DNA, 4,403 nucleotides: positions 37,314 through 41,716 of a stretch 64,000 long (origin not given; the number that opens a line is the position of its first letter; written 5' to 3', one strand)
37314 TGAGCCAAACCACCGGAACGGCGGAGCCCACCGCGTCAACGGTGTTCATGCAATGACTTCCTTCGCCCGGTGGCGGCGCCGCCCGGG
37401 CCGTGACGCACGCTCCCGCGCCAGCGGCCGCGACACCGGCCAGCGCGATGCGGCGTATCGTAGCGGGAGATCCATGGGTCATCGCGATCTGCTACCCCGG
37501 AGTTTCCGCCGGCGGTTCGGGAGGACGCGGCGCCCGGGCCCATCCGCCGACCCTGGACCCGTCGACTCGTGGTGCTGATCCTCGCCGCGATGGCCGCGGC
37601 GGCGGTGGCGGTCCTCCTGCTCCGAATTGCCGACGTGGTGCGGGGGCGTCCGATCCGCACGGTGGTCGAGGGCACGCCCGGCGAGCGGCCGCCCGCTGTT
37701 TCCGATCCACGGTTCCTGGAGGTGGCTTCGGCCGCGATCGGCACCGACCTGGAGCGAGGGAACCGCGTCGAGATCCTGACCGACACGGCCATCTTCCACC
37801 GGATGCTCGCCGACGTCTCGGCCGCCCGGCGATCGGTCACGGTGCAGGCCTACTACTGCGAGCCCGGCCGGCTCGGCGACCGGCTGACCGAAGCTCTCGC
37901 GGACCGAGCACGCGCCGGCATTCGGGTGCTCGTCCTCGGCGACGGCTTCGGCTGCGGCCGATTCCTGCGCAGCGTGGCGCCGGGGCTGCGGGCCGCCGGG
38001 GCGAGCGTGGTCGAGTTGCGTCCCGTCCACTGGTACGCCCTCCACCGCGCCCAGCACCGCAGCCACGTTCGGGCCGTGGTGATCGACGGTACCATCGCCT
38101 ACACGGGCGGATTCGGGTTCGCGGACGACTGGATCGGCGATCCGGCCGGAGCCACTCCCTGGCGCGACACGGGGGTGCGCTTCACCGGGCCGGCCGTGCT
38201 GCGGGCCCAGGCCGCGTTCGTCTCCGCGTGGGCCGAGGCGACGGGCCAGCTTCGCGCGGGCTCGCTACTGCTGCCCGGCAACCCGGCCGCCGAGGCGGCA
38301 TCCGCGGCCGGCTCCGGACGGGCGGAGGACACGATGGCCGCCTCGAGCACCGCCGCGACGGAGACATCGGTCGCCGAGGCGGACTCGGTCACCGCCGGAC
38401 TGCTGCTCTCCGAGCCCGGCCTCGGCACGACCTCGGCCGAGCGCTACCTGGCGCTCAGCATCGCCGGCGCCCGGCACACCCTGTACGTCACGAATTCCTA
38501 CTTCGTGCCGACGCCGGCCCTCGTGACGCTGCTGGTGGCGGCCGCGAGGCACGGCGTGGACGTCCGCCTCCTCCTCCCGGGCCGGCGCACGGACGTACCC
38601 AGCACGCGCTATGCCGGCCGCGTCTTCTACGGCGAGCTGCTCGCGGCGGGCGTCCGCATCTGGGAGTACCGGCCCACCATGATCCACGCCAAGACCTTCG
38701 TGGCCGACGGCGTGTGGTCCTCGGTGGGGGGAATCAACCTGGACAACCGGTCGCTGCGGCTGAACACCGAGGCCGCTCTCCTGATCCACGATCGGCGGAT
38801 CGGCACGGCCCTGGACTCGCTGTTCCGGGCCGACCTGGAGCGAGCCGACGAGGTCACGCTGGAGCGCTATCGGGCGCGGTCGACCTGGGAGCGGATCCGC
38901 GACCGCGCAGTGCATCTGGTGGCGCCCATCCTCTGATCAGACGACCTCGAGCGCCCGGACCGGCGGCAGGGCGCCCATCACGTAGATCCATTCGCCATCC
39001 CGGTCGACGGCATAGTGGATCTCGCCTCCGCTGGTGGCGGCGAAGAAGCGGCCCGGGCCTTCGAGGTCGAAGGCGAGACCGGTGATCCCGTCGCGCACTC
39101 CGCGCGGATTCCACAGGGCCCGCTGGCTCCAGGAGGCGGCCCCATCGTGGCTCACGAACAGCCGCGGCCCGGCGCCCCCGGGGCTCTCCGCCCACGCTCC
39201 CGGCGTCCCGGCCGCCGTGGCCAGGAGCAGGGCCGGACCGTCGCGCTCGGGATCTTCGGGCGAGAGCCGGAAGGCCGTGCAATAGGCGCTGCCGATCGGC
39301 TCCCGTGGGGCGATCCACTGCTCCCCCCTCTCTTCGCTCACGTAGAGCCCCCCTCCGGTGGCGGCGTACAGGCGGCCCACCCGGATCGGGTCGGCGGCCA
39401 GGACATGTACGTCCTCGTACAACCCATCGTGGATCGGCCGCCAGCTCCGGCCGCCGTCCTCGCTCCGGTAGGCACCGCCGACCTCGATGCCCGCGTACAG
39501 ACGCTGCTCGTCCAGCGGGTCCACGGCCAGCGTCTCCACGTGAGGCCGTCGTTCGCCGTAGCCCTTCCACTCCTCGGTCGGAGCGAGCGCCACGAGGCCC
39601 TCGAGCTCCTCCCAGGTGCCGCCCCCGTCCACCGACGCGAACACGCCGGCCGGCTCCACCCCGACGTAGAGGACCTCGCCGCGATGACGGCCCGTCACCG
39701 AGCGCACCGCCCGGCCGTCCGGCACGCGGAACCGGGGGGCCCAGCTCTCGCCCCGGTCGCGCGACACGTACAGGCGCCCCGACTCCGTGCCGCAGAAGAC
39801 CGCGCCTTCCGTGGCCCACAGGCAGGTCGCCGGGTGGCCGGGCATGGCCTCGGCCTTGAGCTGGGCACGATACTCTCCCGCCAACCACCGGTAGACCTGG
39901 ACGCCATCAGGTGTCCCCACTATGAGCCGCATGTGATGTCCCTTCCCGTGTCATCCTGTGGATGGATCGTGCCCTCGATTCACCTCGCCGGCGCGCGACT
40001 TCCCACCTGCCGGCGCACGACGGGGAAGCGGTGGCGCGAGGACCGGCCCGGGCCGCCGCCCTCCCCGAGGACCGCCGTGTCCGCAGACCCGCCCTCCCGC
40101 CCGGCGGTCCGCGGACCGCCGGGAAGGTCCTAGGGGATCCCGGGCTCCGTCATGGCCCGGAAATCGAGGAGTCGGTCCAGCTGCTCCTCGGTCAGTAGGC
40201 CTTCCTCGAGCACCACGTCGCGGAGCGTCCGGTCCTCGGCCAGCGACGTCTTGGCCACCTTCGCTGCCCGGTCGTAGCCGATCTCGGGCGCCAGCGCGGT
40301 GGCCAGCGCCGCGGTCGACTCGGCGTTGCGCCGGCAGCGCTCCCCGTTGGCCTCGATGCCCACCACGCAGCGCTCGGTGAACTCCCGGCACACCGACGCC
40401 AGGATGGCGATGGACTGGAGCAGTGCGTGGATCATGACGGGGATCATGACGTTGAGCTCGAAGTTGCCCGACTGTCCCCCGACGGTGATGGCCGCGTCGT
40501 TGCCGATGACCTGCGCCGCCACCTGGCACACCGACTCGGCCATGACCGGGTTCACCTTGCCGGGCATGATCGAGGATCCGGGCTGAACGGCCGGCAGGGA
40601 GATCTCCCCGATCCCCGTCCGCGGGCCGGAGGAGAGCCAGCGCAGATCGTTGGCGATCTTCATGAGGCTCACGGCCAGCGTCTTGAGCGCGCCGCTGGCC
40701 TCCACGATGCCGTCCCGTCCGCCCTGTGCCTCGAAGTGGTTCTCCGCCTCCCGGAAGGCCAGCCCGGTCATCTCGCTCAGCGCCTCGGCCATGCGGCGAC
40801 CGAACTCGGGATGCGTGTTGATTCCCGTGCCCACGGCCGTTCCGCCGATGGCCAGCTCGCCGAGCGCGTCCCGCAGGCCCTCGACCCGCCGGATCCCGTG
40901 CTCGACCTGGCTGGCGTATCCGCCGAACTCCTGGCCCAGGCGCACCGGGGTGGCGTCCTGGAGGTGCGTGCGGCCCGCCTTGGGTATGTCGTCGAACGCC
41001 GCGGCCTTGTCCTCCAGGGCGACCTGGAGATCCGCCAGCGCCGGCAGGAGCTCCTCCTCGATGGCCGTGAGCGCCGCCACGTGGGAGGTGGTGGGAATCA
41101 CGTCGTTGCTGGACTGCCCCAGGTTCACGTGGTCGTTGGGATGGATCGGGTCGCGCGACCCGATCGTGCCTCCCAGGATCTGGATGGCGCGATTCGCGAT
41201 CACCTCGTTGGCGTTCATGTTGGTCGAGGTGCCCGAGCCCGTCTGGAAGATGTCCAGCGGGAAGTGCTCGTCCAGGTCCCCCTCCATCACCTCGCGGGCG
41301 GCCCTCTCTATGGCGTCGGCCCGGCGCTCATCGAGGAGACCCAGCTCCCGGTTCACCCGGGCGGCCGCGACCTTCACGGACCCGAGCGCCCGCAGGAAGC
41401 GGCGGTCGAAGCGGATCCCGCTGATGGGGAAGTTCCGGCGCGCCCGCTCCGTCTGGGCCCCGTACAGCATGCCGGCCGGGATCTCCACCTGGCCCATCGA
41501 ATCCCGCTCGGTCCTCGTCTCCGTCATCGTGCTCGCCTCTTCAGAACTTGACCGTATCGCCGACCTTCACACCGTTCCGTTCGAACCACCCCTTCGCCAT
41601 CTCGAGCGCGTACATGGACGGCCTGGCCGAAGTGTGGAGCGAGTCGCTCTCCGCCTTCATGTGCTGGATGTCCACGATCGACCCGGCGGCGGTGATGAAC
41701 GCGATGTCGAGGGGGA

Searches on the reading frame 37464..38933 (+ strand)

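Call 62: search_protein_families(library=pfam, proteins=[window:37464-38933:+], max_evalue=0.00001)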
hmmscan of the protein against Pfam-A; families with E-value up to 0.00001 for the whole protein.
window:37464-38933:+ (490 aa): 2 families
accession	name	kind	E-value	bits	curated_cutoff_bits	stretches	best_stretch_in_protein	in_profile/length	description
PF13091.12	PLDc_2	-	3e-32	111.7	27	1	333-457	5-131/132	PLD-like domain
PF00614.28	PLDc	-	4.5e-06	26.9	21.9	0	408-430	6-28/28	Phospholipase D Active site motif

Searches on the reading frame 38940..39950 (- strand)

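Call 62: search_protein_families(library=pfam, proteins=[window:38940-39950:-], max_evalue=0.00001)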
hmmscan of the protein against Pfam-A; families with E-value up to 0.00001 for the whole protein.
window:38940-39950:- (337 aa): 3 families
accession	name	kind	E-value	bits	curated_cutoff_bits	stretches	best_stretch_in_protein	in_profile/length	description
PF15902.12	Sortilin-Vps10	-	7.8e-09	35.3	33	0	160-216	3-61/446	Sortilin, neurotensin receptor 3,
PF02012.26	BNR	-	2.9e-08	32.9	27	0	61-71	1-11/12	BNR/Asp-box repeat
PF15899.11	BNR_6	-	3.6e-06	27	27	0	60-70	1-11/14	BNR-Asp box repeat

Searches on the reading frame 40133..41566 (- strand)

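Call 62: search_protein_families(library=pfam, proteins=[window:40133-41566:-], max_evalue=0.00001)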
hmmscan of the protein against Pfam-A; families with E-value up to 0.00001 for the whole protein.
window:40133-41566:- (478 aa): 2 families
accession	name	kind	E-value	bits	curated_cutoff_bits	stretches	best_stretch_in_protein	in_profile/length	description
PF00206.25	Lyase_1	-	2.2e-102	343.1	27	1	25-355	1-312/312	Lyase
PF10415.14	FumaraseC_C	-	7.8e-23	81.1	32.5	1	421-474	1-54/54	Fumarase C C-terminus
